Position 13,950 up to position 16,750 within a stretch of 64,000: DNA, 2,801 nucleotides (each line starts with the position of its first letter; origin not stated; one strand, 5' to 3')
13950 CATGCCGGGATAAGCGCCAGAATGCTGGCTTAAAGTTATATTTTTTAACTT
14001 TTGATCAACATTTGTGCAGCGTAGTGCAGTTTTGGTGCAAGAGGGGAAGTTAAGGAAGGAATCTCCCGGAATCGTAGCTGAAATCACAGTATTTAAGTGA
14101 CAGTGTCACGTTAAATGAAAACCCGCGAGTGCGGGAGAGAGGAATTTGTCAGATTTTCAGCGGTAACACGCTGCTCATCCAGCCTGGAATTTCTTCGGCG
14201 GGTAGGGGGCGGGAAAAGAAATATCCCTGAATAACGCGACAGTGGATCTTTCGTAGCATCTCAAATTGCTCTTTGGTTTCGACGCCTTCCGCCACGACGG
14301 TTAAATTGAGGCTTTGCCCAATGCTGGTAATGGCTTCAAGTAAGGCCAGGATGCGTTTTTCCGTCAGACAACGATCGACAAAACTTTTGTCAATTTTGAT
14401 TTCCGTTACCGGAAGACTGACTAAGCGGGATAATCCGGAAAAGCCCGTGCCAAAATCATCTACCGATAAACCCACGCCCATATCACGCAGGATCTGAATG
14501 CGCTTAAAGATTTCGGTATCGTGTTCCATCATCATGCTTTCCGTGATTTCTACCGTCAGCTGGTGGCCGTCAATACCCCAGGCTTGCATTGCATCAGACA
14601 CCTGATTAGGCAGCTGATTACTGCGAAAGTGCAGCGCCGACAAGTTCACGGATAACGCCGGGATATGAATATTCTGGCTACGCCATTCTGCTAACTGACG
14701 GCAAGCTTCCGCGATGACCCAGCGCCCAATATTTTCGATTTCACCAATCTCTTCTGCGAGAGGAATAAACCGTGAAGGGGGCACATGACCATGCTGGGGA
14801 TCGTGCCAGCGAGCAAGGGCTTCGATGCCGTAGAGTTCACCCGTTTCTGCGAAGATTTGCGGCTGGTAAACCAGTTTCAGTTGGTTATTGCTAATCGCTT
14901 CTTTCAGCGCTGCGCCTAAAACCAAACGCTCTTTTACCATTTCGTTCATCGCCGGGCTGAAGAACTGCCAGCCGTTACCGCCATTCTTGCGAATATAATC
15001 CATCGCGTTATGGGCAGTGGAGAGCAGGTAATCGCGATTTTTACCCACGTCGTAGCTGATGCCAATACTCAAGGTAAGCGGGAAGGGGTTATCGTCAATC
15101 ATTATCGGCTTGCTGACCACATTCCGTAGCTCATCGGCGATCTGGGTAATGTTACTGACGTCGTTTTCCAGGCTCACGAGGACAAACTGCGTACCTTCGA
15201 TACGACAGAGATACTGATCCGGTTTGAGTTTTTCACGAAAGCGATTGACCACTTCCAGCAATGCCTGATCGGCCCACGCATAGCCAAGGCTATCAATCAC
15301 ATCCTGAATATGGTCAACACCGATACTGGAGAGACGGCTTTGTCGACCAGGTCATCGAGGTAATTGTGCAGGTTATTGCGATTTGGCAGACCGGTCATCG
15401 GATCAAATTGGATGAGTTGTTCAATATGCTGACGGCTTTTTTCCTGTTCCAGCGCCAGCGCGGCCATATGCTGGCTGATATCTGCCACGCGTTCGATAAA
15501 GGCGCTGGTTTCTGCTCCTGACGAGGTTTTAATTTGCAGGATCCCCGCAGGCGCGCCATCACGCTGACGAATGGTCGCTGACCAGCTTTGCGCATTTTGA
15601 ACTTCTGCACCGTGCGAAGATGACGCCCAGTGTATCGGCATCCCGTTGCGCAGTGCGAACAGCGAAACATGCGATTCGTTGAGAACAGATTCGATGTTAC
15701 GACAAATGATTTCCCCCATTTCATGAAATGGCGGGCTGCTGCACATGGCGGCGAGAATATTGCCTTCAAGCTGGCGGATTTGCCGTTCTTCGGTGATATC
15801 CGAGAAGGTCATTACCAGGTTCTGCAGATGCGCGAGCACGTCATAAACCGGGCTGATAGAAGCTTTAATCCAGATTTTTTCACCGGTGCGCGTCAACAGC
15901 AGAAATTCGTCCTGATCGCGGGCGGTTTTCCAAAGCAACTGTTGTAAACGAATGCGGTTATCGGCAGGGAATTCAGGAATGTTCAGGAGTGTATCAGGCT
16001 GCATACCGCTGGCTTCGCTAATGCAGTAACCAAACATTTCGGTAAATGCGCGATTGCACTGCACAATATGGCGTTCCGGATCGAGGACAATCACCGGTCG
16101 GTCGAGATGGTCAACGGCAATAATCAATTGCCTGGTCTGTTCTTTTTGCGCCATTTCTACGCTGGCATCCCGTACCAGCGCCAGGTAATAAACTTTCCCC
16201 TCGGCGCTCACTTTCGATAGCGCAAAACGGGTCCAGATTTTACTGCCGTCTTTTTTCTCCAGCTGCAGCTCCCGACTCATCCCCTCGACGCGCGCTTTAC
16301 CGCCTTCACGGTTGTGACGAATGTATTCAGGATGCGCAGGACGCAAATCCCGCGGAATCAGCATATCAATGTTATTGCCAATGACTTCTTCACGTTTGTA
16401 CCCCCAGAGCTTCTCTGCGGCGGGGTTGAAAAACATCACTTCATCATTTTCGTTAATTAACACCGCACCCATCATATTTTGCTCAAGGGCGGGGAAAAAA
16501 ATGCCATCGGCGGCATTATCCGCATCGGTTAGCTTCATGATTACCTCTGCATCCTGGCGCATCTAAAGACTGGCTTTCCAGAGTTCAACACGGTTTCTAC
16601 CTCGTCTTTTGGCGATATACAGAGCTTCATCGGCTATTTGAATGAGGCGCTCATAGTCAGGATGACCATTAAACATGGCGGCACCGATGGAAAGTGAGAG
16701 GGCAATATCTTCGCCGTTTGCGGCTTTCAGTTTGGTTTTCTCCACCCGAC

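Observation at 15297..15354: Frameshift splits the oxygen-sensing c-di-GMP phosphodiesterase gene dosP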

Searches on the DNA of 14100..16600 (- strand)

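Call 3: search_dna_similar(query=window:14100-16600:-, collection=ecoli_genomes, mode=near, max_rows=30)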
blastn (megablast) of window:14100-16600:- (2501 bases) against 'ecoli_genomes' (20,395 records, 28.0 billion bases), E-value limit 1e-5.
Records with a match: 5347; places in all: 5359; records where one place covers at least 80% of the query: 5305.
Genomes with a match: 5346 of 5426; with a place that covers at least 80% of the query: 5304. Places per genome that has any: lowest 1, median 1, highest 2. On chromosomes: 5354 places; on plasmids: 5.
Best place of each record, by identity: >=99% 300; 95-99% 5047.
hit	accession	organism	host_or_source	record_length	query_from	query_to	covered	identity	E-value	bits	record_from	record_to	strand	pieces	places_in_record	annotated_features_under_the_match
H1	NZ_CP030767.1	Escherichia coli strain 2017C-4109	missing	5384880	1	2501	100%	100.0%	0e+0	4619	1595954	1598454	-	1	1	dosP: oxygen-sensing cyclic-di-GMP phosphodiesterase DosP | dosC: diguanylate cyclase DosC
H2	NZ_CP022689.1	Escherichia coli strain CDC#03-98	missing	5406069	1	2501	100%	100.0%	0e+0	4619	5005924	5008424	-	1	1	dosP: oxygen-sensing cyclic-di-GMP phosphodiesterase DosP | dosC: diguanylate cyclase DosC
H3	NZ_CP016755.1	Escherichia coli strain FORC_044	Homo sapiens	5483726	1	2501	100%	100.0%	0e+0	4619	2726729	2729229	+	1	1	dosP: oxygen-sensing cyclic-di-GMP phosphodiesterase DosP | dosC: diguanylate cyclase DosC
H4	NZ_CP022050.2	Escherichia coli O157 strain FDAARGOS_293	Homo sapiens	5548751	1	2501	100%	100.0%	0e+0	4619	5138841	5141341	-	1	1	dosP: oxygen-sensing cyclic-di-GMP phosphodiesterase DosP | dosC: diguanylate cyclase DosC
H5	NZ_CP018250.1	Escherichia coli strain 10671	Cattle faeces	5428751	1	2501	100%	100.0%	0e+0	4619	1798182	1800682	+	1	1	dosP: oxygen-sensing cyclic-di-GMP phosphodiesterase DosP | dosC: diguanylate cyclase DosC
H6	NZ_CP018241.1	Escherichia coli strain 319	missing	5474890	1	2501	100%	100.0%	0e+0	4619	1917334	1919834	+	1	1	dosP: oxygen-sensing cyclic-di-GMP phosphodiesterase DosP | dosC: diguanylate cyclase DosC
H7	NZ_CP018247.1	Escherichia coli strain 7784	Cattle faeces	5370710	1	2501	100%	100.0%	0e+0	4619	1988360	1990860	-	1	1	dosP: oxygen-sensing cyclic-di-GMP phosphodiesterase DosP | dosC: diguanylate cyclase DosC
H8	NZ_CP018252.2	Escherichia coli strain 9000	Cattle faeces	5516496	1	2501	100%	100.0%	0e+0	4619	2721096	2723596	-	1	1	dosP: oxygen-sensing cyclic-di-GMP phosphodiesterase DosP | dosC: diguanylate cyclase DosC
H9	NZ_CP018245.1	Escherichia coli strain 472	missing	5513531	1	2501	100%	100.0%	0e+0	4619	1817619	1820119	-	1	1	dosP: oxygen-sensing cyclic-di-GMP phosphodiesterase DosP | dosC: diguanylate cyclase DosC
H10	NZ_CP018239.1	Escherichia coli strain 272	missing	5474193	1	2501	100%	100.0%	0e+0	4619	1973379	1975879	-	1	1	dosP: oxygen-sensing cyclic-di-GMP phosphodiesterase DosP | dosC: diguanylate cyclase DosC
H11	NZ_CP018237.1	Escherichia coli strain 155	missing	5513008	1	2501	100%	100.0%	0e+0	4619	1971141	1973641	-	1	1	dosP: oxygen-sensing cyclic-di-GMP phosphodiesterase DosP | dosC: diguanylate cyclase DosC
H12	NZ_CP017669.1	Escherichia coli O157:H7 strain PA20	stool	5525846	1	2501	100%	100.0%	0e+0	4619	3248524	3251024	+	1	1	dosP: oxygen-sensing cyclic-di-GMP phosphodiesterase DosP | dosC: diguanylate cyclase DosC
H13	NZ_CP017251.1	Escherichia coli strain NADC 5570/86-24/6564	not applicable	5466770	1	2501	100%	100.0%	0e+0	4619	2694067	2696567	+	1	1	dosP: oxygen-sensing cyclic-di-GMP phosphodiesterase DosP | dosC: diguanylate cyclase DosC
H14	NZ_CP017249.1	Escherichia coli strain NADC 5570/86-24/6565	not applicable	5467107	1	2501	100%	100.0%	0e+0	4619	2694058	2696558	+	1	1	dosP: oxygen-sensing cyclic-di-GMP phosphodiesterase DosP | dosC: diguanylate cyclase DosC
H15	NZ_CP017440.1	Escherichia coli O157:H7 strain 3384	Cattle Hide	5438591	1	2501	100%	100.0%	0e+0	4619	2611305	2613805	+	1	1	dosP: oxygen-sensing cyclic-di-GMP phosphodiesterase DosP | dosC: diguanylate cyclase DosC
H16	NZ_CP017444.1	Escherichia coli O157:H7 strain 8368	Cattle Hide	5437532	1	2501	100%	100.0%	0e+0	4619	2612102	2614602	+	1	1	dosP: oxygen-sensing cyclic-di-GMP phosphodiesterase DosP | dosC: diguanylate cyclase DosC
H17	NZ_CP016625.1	Escherichia coli O157:H7 strain FRIK944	Bos taurus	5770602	1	2501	100%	100.0%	0e+0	4619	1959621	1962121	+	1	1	dosP: oxygen-sensing cyclic-di-GMP phosphodiesterase DosP | dosC: diguanylate cyclase DosC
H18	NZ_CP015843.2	Escherichia coli O157:H7 strain FRIK2455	Bos taurus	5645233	1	2501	100%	100.0%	0e+0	4619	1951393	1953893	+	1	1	dosP: oxygen-sensing cyclic-di-GMP phosphodiesterase DosP | dosC: diguanylate cyclase DosC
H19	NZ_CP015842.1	Escherichia coli O157:H7 strain FRIK2533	water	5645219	1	2501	100%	100.0%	0e+0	4619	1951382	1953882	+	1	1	dosP: oxygen-sensing cyclic-di-GMP phosphodiesterase DosP | dosC: diguanylate cyclase DosC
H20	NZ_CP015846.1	Escherichia coli O157:H7 strain FRIK2069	Bos taurus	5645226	1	2501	100%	100.0%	0e+0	4619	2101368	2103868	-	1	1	dosP: oxygen-sensing cyclic-di-GMP phosphodiesterase DosP | dosC: diguanylate cyclase DosC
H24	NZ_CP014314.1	Escherichia coli O157:H7 strain JEONG-1266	Bos taurus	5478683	1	2501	100%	100.0%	0e+0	4619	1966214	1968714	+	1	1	dosP: oxygen-sensing cyclic-di-GMP phosphodiesterase DosP | dosC: diguanylate cyclase DosC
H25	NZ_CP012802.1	Escherichia coli O157:H7 strain WS4202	derived from CIP 106327 (Collection de ...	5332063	1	2501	100%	100.0%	0e+0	4619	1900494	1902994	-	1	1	dosP: oxygen-sensing cyclic-di-GMP phosphodiesterase DosP | dosC: diguanylate cyclase DosC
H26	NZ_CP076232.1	Escherichia coli O157:H7 strain 7.1_Anguil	Rectal swab of live bovine cattle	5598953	1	2501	100%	100.0%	0e+0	4619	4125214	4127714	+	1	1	dosP: oxygen-sensing cyclic-di-GMP phosphodiesterase DosP | dosC: diguanylate cyclase DosC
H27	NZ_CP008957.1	Escherichia coli O157:H7 str. EDL933 strain EDL933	-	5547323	1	2501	100%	100.0%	0e+0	4619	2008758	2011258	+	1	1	dosP: oxygen-sensing cyclic-di-GMP phosphodiesterase DosP | dosC: diguanylate cyclase DosC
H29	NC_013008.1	Escherichia coli O157:H7 str. TW14359 strain TW14359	-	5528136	1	2501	100%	100.0%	0e+0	4619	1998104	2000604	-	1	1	dosP: oxygen-sensing cyclic-di-GMP phosphodiesterase DosP | dosC: diguanylate cyclase DosC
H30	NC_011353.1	Escherichia coli O157:H7 str. EC4115 strain EC4115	-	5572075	1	2501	100%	100.0%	0e+0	4619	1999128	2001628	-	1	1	dosP: oxygen-sensing cyclic-di-GMP phosphodiesterase DosP | dosC: diguanylate cyclase DosC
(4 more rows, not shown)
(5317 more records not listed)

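Call 5: get_annotated_region(hit=H27, flank=3000)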
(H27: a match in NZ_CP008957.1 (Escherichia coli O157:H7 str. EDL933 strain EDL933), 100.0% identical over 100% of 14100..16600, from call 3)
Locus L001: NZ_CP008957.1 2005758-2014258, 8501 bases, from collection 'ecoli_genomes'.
description: Escherichia coli O157:H7 str. EDL933 chromosome, complete genome
organism: Escherichia coli O157:H7 str. EDL933 strain EDL933 (NCBI taxid 155864)
replicon: chromosome; assembly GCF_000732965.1
host: -; source: -; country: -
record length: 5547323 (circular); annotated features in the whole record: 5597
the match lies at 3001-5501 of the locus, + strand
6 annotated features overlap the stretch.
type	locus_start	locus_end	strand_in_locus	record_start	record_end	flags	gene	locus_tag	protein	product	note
CDS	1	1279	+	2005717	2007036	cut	digH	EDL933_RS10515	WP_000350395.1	family 10 glycosylhydrolase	-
CDS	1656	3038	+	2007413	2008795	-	dosC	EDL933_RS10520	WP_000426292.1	diguanylate cyclase DosC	-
CDS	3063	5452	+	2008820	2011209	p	dosP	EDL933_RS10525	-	oxygen-sensing cyclic-di-GMP phosphodiesterase DosP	frameshifted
CDS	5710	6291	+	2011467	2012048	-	ddpX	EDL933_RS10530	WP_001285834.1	D-alanyl-D-alanine dipeptidase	-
CDS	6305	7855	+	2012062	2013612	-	ddpA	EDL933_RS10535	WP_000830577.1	ABC transporter substrate-binding protein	-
CDS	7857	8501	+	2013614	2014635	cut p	ddpB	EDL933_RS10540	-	ABC transporter permease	frameshifted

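Call 10: search_dna_similar(query=window:15305-15344:-, collection=ecoli_genomes, mode=near, max_rows=60, rows=spread, max_evalue=0.00001)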
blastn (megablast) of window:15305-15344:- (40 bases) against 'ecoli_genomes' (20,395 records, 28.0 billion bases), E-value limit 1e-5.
Records with a match: 276; places in all: 276; records where one place covers at least 80% of the query: 276.
Genomes with a match: 276 of 5426; with a place that covers at least 80% of the query: 276. Places per genome that has any: lowest 1, median 1, highest 1. On chromosomes: 276 places; on plasmids: 0.
Best place of each record, by identity: >=99% 276.
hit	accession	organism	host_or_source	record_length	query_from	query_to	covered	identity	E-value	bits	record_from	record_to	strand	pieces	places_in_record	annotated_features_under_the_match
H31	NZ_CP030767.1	Escherichia coli strain 2017C-4109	missing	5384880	1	40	100%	100.0%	9e-12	75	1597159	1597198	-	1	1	dosP: oxygen-sensing cyclic-di-GMP phosphodiesterase DosP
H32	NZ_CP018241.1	Escherichia coli strain 319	missing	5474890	1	40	100%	100.0%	9e-12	75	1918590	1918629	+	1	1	dosP: oxygen-sensing cyclic-di-GMP phosphodiesterase DosP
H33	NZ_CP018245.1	Escherichia coli strain 472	missing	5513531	1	40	100%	100.0%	9e-12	75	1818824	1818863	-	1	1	dosP: oxygen-sensing cyclic-di-GMP phosphodiesterase DosP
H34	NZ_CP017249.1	Escherichia coli strain NADC 5570/86-24/6565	not applicable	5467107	1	40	100%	100.0%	9e-12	75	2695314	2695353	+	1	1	dosP: oxygen-sensing cyclic-di-GMP phosphodiesterase DosP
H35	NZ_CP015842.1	Escherichia coli O157:H7 strain FRIK2533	water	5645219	1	40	100%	100.0%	9e-12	75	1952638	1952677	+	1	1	dosP: oxygen-sensing cyclic-di-GMP phosphodiesterase DosP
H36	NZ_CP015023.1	Escherichia coli strain SRCC 1675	Apple cider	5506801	1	40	100%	100.0%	9e-12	75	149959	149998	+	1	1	dosP: oxygen-sensing cyclic-di-GMP phosphodiesterase DosP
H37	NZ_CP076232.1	Escherichia coli O157:H7 strain 7.1_Anguil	Rectal swab of live bovine cattle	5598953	1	40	100%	100.0%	9e-12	75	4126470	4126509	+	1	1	dosP: oxygen-sensing cyclic-di-GMP phosphodiesterase DosP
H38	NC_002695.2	Escherichia coli O157:H7 str. Sakai strain Sakai substr. ...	Homo sapiens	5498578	1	40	100%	100.0%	9e-12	75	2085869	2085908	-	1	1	dosP: heme-regulated cyclic AMP phosphodiesterase | dosP: pseudogene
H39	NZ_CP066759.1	Escherichia coli O157:H7 strain ECP19-198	missing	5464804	1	40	100%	100.0%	9e-12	75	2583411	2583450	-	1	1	dosP: oxygen-sensing cyclic-di-GMP phosphodiesterase DosP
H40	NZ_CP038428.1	Escherichia coli O157:H7 strain 611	bovine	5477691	1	40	100%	100.0%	9e-12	75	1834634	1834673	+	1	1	dosP: oxygen-sensing cyclic-di-GMP phosphodiesterase DosP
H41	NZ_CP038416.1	Escherichia coli O157:H7 strain 3-5-1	cattle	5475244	1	40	100%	100.0%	9e-12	75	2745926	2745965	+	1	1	dosP: oxygen-sensing cyclic-di-GMP phosphodiesterase DosP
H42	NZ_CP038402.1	Escherichia coli O157:H7 strain BB24-1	cattle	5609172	1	40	100%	100.0%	9e-12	75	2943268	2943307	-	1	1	dosP: oxygen-sensing cyclic-di-GMP phosphodiesterase DosP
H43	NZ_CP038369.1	Escherichia coli O157:H7 strain F6321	beef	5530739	1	40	100%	100.0%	9e-12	75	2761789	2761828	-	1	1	dosP: oxygen-sensing cyclic-di-GMP phosphodiesterase DosP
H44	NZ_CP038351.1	Escherichia coli O157:H7 strain F8798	missing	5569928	1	40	100%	100.0%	9e-12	75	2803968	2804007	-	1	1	dosP: oxygen-sensing cyclic-di-GMP phosphodiesterase DosP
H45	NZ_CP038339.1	Escherichia coli O157:H7 strain H6437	Homo sapiens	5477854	1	40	100%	100.0%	9e-12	75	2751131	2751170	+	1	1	dosP: oxygen-sensing cyclic-di-GMP phosphodiesterase DosP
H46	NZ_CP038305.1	Escherichia coli O157:H7 strain SS NE 1040-1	cattle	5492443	1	40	100%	100.0%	9e-12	75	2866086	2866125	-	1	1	dosP: oxygen-sensing cyclic-di-GMP phosphodiesterase DosP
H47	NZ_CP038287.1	Escherichia coli O157:H7 strain TX 376-2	cattle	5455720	1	40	100%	100.0%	9e-12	75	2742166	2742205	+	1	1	dosP: oxygen-sensing cyclic-di-GMP phosphodiesterase DosP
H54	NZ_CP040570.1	Escherichia coli O157:H7 strain ECP17-1298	Homo sapiens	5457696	1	40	100%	100.0%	9e-12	75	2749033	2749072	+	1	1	dosP: oxygen-sensing cyclic-di-GMP phosphodiesterase DosP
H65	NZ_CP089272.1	Escherichia coli O157:H7 strain M1300706001A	Homo sapiens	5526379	1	40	100%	100.0%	9e-12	75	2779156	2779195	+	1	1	dosP: oxygen-sensing cyclic-di-GMP phosphodiesterase DosP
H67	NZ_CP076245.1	Escherichia coli O157:H7 strain Balcarce_24.2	Rectal swab of live bovine cattle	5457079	1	40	100%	100.0%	9e-12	75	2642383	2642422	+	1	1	dosP: oxygen-sensing cyclic-di-GMP phosphodiesterase DosP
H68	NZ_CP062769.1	Escherichia coli O157:H7 strain Z852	Bovine Faeces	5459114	1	40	100%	100.0%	9e-12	75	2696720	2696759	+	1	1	dosP: oxygen-sensing cyclic-di-GMP phosphodiesterase DosP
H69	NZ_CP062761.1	Escherichia coli O157:H7 strain Z887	Bovine Faeces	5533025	1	40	100%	100.0%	9e-12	75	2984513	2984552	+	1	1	dosP: oxygen-sensing cyclic-di-GMP phosphodiesterase DosP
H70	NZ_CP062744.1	Escherichia coli O157:H7 strain Z1615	Bovine Faeces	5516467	1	40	100%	100.0%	9e-12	75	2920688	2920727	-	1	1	dosP: oxygen-sensing cyclic-di-GMP phosphodiesterase DosP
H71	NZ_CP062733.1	Escherichia coli O157:H7 strain Z1767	Bovine Faeces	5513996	1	40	100%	100.0%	9e-12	75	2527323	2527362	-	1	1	dosP: oxygen-sensing cyclic-di-GMP phosphodiesterase DosP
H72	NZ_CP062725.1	Escherichia coli O157:H7 strain Z1813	Homo sapiens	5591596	1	40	100%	100.0%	9e-12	75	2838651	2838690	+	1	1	dosP: oxygen-sensing cyclic-di-GMP phosphodiesterase DosP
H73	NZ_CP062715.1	Escherichia coli O157:H7 strain Z1826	Bovine Faeces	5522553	1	40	100%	100.0%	9e-12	75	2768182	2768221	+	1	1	dosP: oxygen-sensing cyclic-di-GMP phosphodiesterase DosP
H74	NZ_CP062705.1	Escherichia coli O157:H7 strain Z1833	Bovine Faeces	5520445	1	40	100%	100.0%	9e-12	75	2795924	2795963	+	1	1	dosP: oxygen-sensing cyclic-di-GMP phosphodiesterase DosP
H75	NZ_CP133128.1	Escherichia coli O157:H7 strain PNUSAE146743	missing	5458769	1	40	100%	100.0%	9e-12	75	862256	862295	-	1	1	dosP: oxygen-sensing cyclic-di-GMP phosphodiesterase DosP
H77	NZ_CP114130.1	Escherichia coli strain NJS001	pig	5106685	1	40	100%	100.0%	9e-12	75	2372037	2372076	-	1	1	dosP: oxygen-sensing cyclic-di-GMP phosphodiesterase DosP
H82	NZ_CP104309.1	Escherichia coli O157:H7 strain 380-94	Homo sapiens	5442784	1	40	100%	100.0%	9e-12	75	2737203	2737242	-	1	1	dosP: oxygen-sensing cyclic-di-GMP phosphodiesterase DosP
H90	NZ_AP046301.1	Escherichia coli O157:H7 strain RIMD 0509939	Homo sapiens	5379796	1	40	100%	100.0%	9e-12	75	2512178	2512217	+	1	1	dosP: oxygen-sensing cyclic-di-GMP phosphodiesterase DosP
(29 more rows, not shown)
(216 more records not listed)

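Call 45: get_annotated_region(hit=H77, flank=1400)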
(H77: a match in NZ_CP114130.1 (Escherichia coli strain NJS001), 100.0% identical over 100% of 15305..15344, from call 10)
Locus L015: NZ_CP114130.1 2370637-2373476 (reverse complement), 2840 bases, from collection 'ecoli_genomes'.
description: Escherichia coli strain NJS001 chromosome, complete genome
organism: Escherichia coli strain NJS001 (NCBI taxid 562)
replicon: chromosome; assembly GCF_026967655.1
host: pig; source: gut; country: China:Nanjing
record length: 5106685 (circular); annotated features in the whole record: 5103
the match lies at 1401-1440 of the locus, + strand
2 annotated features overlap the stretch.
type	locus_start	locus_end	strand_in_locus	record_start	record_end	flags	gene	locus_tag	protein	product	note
CDS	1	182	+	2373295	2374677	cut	dosC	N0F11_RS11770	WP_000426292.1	diguanylate cyclase DosC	-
CDS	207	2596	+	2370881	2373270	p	dosP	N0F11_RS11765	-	oxygen-sensing cyclic-di-GMP phosphodiesterase DosP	frameshifted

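Call 48: get_annotated_region(hit=H43, flank=3500)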
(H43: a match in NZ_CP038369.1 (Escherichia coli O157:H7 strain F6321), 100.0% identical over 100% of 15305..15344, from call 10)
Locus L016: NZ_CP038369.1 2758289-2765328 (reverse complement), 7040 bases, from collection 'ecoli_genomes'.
description: Escherichia coli O157:H7 strain F6321 chromosome, complete genome
organism: Escherichia coli O157:H7 strain F6321 (NCBI taxid 83334)
replicon: chromosome; assembly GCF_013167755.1
host: -; source: beef; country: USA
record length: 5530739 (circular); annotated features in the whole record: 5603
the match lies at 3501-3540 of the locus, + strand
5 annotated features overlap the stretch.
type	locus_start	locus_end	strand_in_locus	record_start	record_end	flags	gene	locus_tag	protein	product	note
CDS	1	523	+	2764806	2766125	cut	digH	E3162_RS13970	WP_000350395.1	family 10 glycosylhydrolase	-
CDS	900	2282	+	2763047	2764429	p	dosC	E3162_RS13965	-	diguanylate cyclase DosC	internal stop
CDS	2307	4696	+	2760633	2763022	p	dosP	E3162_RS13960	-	oxygen-sensing cyclic-di-GMP phosphodiesterase DosP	frameshifted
CDS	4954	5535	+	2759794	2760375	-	ddpX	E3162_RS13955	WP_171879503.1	D-alanyl-D-alanine dipeptidase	-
CDS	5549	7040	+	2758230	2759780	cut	ddpA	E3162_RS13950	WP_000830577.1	ABC transporter substrate-binding protein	-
